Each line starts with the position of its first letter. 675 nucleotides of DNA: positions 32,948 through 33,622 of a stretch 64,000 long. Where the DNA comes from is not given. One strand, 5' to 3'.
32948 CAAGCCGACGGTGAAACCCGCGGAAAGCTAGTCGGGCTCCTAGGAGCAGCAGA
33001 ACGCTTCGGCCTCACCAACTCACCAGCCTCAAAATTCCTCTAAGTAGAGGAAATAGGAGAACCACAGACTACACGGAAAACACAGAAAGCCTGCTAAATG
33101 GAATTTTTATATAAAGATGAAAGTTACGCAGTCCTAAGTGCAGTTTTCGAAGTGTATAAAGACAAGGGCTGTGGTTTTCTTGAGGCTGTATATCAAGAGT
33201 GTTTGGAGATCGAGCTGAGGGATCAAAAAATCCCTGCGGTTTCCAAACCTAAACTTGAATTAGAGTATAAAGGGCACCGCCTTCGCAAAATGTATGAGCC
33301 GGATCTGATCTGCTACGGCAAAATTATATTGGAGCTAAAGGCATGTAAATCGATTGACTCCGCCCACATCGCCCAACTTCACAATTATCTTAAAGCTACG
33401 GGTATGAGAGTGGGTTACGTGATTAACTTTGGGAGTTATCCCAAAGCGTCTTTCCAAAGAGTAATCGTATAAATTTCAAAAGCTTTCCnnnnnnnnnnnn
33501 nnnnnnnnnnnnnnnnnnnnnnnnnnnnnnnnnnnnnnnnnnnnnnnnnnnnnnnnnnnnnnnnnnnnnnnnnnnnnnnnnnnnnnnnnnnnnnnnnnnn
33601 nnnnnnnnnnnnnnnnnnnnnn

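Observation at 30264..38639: Flotillin/NfeD pair co-transcribed with a GxxExxY nuclease-fold protein and a giant AAA+ protein: a candidate undescribed membrane-associated system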

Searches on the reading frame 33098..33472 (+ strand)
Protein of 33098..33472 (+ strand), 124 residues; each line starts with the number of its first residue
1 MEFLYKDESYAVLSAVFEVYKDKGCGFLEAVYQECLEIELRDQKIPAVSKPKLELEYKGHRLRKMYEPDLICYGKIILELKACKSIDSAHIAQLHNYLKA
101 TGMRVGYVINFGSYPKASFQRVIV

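Call 4: search_protein_families(library=pfam, proteins=[window:33098-33472:+], max_evalue=0.01)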
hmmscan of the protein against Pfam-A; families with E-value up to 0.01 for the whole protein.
window:33098-33472:+ (124 aa): 1 family
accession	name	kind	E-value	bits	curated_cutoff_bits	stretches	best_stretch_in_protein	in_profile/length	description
PF13366.12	PDDEXK_3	-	2.5e-39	134.7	22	1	7-122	2-117/117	PD-(D/E)XK nuclease superfamily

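Call 5: search_protein_families(library=ncbifam, proteins=[window:33098-33472:+], max_evalue=0.01)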
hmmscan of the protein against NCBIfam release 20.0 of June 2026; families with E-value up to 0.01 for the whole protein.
window:33098-33472:+ (124 aa): 1 family
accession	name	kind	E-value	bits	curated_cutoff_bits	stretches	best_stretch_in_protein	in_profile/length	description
TIGR04256.1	GxxExxY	subfamily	1.8e-37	128.3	35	1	8-123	2-116/116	GxxExxY protein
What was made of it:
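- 33098..33472 (+): GxxExxY / PDDEXK_3 protein (124 aa). It is an accessory insert in the flotillin-to-giant spacer, not a core component. Motifs G26..E29..Y32, P68-D69 and E79-x-K81 are intact. Pfam PF13366 E 2.5e-39 and TIGR04256 E 1.8e-37 (calls 4, 5).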

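Call 6: search_protein_families(library=padloc, proteins=[window:33098-33472:+], max_evalue=0.01)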
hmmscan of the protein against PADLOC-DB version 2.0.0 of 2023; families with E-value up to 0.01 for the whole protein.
window:33098-33472:+ (124 aa): 2 families
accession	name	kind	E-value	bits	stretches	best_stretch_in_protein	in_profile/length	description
PDLC04597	PDC-M36A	-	3.7e-05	20.7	1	75-123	360-408/457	-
PDLC04598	PDC-M36A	-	0.00016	19.3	1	75-122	233-280/330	-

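Call 11: search_solved_structures(query=window:33098-33472:+, max_evalue=0.1)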
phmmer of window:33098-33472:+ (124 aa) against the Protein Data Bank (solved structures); distinct sequences matched with E-value up to 0.1: 0.

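Call 88: find_homologous_proteins(query=window:33098-33472:+, max_evalue=0.00001)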
Query window:33098-33472:+ (124 aa): 7989 proteins with E <= 0.00001 among 8000 candidates; the best 120 are listed.
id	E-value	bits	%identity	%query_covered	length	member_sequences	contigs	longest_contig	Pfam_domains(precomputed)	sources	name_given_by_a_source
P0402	5.9e-70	251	93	100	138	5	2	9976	PF13366.13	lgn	-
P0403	2.7e-66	239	89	100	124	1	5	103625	PF13366.13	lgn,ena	-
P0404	1.0e-65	237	87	100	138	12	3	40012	PF13366.13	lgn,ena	-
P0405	1.2e-63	231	81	100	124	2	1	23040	PF13366.13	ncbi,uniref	ncbi:GxxExxY protein [Rubritalea tangerina]|uniref:GxxExxY protein n=2 Tax=Rubritalea tangerina TaxI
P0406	3.2e-62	226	81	100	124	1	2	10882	PF13366.13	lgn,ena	-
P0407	8.2e-59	215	79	100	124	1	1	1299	PF13366.13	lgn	-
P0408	1.5e-58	214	77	100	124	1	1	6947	PF13366.13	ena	-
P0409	1.5e-56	208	75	100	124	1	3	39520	PF13366.13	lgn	-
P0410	1.4e-54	201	73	100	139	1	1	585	PF13366.13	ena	-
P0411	3.6e-50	187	65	100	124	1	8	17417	PF13366.13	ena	-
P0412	1.5e-48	182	65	98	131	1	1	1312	PF13366.13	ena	-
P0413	2.4e-48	181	67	98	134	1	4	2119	PF13366.13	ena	-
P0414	4.3e-48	180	67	98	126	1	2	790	PF13366.13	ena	-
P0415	5.9e-48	180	65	98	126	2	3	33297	PF13366.13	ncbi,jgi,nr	ncbi:MAG: GxxExxY protein [Zetaproteobacteria bacterium]|nr:MAG: GxxExxY protein [Zetaproteobacteria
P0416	2.0e-47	178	66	98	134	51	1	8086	PF13366.13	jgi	-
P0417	2.1e-47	178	66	98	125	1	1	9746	PF13366.13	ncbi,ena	-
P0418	2.2e-47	178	62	98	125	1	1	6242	PF13366.13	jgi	jgi:GxxExxY protein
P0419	4.9e-47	177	66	98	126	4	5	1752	PF13366.13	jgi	jgi:GxxExxY protein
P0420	6.6e-47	177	66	98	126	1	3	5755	PF13366.13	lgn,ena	-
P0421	8.9e-47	176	66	98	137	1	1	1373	PF13366.13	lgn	-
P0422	1.6e-46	175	64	98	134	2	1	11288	PF13366.13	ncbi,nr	ncbi:MAG: GxxExxY protein [Methylomonas sp.]|nr:GxxExxY protein [Methylomonas sp.]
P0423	1.6e-46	175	63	97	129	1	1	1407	PF13366.13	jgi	jgi:GxxExxY protein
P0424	1.7e-46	175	60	99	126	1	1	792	PF13366.13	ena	-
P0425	2.0e-46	175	64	98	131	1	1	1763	PF13366.13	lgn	-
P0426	2.2e-46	175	61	98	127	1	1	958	PF13366.13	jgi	-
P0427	2.4e-46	175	61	98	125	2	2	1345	PF13366.13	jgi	jgi:GxxExxY protein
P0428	2.4e-46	175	64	99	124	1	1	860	PF13366.13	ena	-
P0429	2.6e-46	175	62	98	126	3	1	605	PF13366.13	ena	-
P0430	3.5e-46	174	61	99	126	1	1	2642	PF13366.13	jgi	jgi:GxxExxY protein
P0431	3.6e-46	174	63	99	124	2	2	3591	PF13366.13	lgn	-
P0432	4.2e-46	174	66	97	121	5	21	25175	PF13366.13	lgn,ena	-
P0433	4.4e-46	174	63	97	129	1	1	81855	PF13366.13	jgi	-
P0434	5.2e-46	174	64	98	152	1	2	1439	PF13366.13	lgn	-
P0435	5.8e-46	174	63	97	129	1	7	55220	PF13366.13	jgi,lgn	jgi:GxxExxY protein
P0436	5.9e-46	174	62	99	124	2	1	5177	PF13366.13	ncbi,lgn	-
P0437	6.0e-46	173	62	100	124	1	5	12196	PF13366.13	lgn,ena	-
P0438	7.7e-46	173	61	98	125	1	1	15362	PF13366.13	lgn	-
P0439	7.8e-46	173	63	99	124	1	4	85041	PF13366.13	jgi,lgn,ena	jgi:GxxExxY protein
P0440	7.8e-46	173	61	98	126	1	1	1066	PF13366.13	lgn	-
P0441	8.7e-46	173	63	97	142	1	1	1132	PF13366.13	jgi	jgi:GxxExxY protein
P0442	9.1e-46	173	61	98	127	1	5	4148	PF13366.13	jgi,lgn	-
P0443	9.9e-46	173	63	97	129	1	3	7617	PF13366.13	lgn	-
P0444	1.0e-45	173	65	98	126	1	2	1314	PF13366.13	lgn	-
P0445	1.0e-45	173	63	98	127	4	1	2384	PF13366.13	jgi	jgi:GxxExxY protein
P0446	1.1e-45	173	62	99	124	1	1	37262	PF13366.13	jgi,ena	jgi:GxxExxY protein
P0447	1.1e-45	173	62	98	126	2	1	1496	PF13366.13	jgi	-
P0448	1.1e-45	173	65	98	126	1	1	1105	PF13366.13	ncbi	-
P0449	1.1e-45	173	62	98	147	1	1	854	PF13366.13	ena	-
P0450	1.1e-45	173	64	98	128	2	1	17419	PF13366.13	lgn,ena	-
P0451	1.2e-45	173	63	98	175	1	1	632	PF13366.13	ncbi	-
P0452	1.2e-45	172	59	98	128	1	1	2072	PF13366.13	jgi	jgi:GxxExxY protein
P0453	1.3e-45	172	62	98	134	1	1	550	PF13366.13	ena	-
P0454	1.3e-45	172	63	97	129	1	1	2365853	PF13366.13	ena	-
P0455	1.4e-45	172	62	98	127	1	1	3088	PF13366.13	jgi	jgi:GxxExxY protein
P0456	1.5e-45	172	58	98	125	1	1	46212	PF13366.13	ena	-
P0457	1.5e-45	172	63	97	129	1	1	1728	PF13366.13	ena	-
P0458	1.6e-45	172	61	99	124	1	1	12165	PF13366.13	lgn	-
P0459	1.7e-45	172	61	98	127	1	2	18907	PF13366.13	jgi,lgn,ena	-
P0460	1.9e-45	172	61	98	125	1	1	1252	PF13366.13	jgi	jgi:GxxExxY protein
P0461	2.0e-45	172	61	98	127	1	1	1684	PF13366.13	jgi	jgi:GxxExxY protein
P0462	2.1e-45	172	62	98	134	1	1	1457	PF13366.13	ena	-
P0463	2.2e-45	172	61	98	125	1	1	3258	PF13366.13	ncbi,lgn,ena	-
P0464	2.3e-45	172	61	98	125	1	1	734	PF13366.13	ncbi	-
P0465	2.4e-45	172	63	97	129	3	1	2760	PF13366.13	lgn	-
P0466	2.4e-45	172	61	98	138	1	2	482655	PF13366.13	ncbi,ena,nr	ncbi:MAG: GxxExxY protein [Leptospiraceae bacterium]|nr:GxxExxY protein [Leptospiraceae bacterium] M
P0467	2.6e-45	171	61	98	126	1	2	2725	PF13366.13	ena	-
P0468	2.6e-45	171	62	98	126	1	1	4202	PF13366.13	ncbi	-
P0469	2.8e-45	171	60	98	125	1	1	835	PF13366.13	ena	-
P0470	2.8e-45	171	63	98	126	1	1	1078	PF13366.13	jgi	-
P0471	2.9e-45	171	60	99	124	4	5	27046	PF13366.13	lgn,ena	-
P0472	3.1e-45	171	64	98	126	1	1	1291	PF13366.13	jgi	jgi:GxxExxY protein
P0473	3.2e-45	171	62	98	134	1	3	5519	PF13366.13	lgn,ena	-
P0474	3.2e-45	171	64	98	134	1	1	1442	PF13366.13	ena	-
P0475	3.3e-45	171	59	98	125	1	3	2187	PF13366.13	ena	-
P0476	3.3e-45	171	60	98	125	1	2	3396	PF13366.13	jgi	jgi:GxxExxY protein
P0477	3.6e-45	171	61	97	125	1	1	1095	PF13366.13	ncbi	-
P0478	3.9e-45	171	63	98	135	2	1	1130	PF13366.13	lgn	-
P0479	3.9e-45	171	61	99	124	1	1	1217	PF13366.13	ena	-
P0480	4.4e-45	171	60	98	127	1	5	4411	PF13366.13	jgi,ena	jgi:GxxExxY protein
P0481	4.5e-45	171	61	98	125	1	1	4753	PF13366.13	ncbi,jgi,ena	jgi:GxxExxY protein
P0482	4.6e-45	171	63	98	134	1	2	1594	PF13366.13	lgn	-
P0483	5.2e-45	170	62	98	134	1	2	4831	PF13366.13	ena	-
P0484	5.6e-45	170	62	97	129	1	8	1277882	PF13366.13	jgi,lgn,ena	jgi:GxxExxY protein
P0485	5.6e-45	170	65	98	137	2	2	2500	PF13366.13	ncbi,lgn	-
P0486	5.7e-45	170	60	99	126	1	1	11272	PF13366.13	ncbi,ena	-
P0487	5.9e-45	170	60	98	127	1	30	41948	PF13366.13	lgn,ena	-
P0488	6.0e-45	170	61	98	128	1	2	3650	PF13366.13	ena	-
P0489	6.0e-45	170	61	98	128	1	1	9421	PF13366.13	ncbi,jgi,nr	ncbi:MAG: GxxExxY protein [Planctomycetota bacterium]|nr:GxxExxY protein [Planctomycetota bacterium]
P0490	6.1e-45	170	63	99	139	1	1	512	PF13366.13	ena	-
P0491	6.4e-45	170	62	98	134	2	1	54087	PF13366.13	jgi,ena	-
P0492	6.7e-45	170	60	98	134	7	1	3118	PF13366.13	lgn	-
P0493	6.7e-45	170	62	98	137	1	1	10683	PF13366.13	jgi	jgi:GxxExxY protein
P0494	6.7e-45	170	62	97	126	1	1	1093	PF13366.13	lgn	-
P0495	6.8e-45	170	60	99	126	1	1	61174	PF13366.13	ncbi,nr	ncbi:MAG: GxxExxY protein [Gammaproteobacteria bacterium]|nr:GxxExxY protein [Gammaproteobacteria ba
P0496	6.9e-45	170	59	98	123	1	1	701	PF13366.13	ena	-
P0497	6.9e-45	170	64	98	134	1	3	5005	PF13366.13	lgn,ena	-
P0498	7.4e-45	170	63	98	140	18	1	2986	PF13366.13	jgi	jgi:GxxExxY protein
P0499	7.5e-45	170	62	99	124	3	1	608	PF13366.13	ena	-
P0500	8.1e-45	170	64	98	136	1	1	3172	PF13366.13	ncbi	-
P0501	8.6e-45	170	63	97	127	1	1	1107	PF13366.13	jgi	jgi:GxxExxY protein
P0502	9.2e-45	170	63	97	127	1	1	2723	PF13366.13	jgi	jgi:GxxExxY protein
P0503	9.3e-45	170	64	98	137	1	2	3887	PF13366.13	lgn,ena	-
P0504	9.9e-45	170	63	98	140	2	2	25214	PF13366.13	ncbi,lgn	-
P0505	1.0e-44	170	62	99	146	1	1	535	PF13366.13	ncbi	-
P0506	1.0e-44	169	61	99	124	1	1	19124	PF13366.13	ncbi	-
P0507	1.1e-44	169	63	99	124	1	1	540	PF13366.13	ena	-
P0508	1.1e-44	169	61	98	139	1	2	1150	PF13366.13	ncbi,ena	-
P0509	1.1e-44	169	63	98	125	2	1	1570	PF13366.13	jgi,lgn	-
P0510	1.1e-44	169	62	97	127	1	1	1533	PF13366.13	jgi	jgi:GxxExxY protein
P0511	1.1e-44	169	61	98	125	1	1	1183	PF13366.13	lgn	-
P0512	1.2e-44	169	60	98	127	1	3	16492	PF13366.13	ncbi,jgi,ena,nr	ncbi:MAG: GTP-binding protein [Verrucomicrobia bacterium GWF2_62_7]|nr:MAG: GTP-binding protein [Ver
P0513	1.2e-44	169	58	100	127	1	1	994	PF13366.13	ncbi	-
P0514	1.2e-44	169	63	98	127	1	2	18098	PF13366.13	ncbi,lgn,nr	ncbi:MAG: GxxExxY protein [Pirellulales bacterium]|nr:GxxExxY protein [Pirellulales bacterium]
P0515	1.3e-44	169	61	98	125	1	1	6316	PF13366.13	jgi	-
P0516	1.3e-44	169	59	98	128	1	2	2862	PF13366.13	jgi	jgi:GxxExxY protein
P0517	1.3e-44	169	62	98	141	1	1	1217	PF13366.13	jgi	jgi:GxxExxY protein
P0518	1.3e-44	169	59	98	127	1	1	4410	PF13366.13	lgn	-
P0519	1.3e-44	169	59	99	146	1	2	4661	PF13366.13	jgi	jgi:GxxExxY protein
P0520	1.4e-44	169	59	99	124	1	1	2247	PF13366.13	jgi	jgi:GxxExxY protein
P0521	1.5e-44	169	60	100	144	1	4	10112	PF13366.13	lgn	-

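Call 90: find_encoding_contigs(protein=P0415, flank=4000, max_places=2)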
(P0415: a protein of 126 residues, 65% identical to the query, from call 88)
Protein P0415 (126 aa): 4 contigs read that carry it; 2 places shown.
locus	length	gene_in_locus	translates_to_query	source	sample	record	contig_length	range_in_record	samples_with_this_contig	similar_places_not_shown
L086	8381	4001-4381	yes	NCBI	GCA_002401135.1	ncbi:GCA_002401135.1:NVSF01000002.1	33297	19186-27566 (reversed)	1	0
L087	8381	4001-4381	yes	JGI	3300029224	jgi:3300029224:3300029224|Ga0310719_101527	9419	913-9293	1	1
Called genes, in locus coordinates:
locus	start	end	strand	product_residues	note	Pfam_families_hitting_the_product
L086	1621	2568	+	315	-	PF13310:Virulence_RhuM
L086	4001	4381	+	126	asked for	PF13366:PDDEXK_3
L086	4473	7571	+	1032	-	PF04313:HSDR_N, PF00270:DEAD, PF04851:ResIII, PF18766:SWI2_SNF2, PF22679:T1R_D3-like, PF12008:EcoR124_C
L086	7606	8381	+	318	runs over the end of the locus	PF01368:DHH (faint)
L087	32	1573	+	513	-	PF12161:HsdM_N, PF02384:N6_Mtase, PF07669:Eco57I (weak)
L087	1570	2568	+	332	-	PF13310:Virulence_RhuM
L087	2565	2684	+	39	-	-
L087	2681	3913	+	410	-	-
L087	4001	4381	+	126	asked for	PF13366:PDDEXK_3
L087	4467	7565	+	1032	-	PF04313:HSDR_N, PF00270:DEAD, PF04851:ResIII, PF18766:SWI2_SNF2, PF22679:T1R_D3-like, PF12008:EcoR124_C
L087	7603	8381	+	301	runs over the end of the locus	?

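Call 91: find_encoding_contigs(protein=P0466, flank=4000, max_places=2)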
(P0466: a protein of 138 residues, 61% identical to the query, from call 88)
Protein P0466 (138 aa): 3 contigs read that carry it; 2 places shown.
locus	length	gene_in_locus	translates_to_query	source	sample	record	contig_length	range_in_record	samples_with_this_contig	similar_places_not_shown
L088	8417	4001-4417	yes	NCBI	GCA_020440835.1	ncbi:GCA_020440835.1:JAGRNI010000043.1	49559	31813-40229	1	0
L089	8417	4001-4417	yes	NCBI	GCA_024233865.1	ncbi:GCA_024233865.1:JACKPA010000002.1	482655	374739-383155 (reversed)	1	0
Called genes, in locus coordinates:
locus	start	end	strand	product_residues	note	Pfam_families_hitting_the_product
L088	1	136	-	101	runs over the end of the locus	PF02384:N6_Mtase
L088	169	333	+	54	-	-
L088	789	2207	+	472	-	PF02384:N6_Mtase, PF07669:Eco57I (weak)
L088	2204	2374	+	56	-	PF13310:Virulence_RhuM (weak)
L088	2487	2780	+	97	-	-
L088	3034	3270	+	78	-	-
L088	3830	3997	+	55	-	-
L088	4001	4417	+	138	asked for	PF13366:PDDEXK_3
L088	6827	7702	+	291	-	-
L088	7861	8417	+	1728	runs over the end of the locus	PF00069:Pkinase, PF07714:PK_Tyr_Ser-Thr, PF13191:AAA_16, PF25201:nSTAND6 (faint), PF01590:GAF, PF13185:GAF_2 (weak), PF07228:SpoIIE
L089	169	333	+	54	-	-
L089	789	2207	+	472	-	PF02384:N6_Mtase, PF07669:Eco57I (weak)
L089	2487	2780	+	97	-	-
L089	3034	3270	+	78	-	-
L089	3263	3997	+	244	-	PF02661:Fic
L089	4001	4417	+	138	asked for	PF13366:PDDEXK_3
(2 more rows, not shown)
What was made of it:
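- GxxExxY homologues lie inside type I R-M operons (calls 90, 91).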

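Call 92: find_encoding_contigs(protein=P0514, flank=4000, max_places=2)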
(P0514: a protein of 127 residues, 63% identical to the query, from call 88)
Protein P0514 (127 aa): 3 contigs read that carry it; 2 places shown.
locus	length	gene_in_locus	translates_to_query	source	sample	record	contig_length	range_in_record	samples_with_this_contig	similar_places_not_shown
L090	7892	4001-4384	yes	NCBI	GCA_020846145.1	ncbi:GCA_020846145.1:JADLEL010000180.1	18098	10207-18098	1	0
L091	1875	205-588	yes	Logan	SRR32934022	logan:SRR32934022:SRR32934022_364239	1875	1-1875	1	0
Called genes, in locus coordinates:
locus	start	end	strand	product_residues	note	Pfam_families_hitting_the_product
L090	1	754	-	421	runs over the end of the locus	PF00144:Beta-lactamase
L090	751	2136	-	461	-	-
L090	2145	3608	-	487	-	PF00884:Sulfatase, PF01663:Phosphodiest, PF16347:SGSH_C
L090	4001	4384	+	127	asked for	PF13366:PDDEXK_3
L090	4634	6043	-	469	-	PF07642:BBP2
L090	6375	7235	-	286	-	PF00069:Pkinase, PF07714:PK_Tyr_Ser-Thr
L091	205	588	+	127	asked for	PF13366:PDDEXK_3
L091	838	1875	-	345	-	?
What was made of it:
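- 33098..33472 (+): Homologues 60-66% identical occur in unrelated phyla (call 88), inside type I R-M operons or other contexts (calls 90-92).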
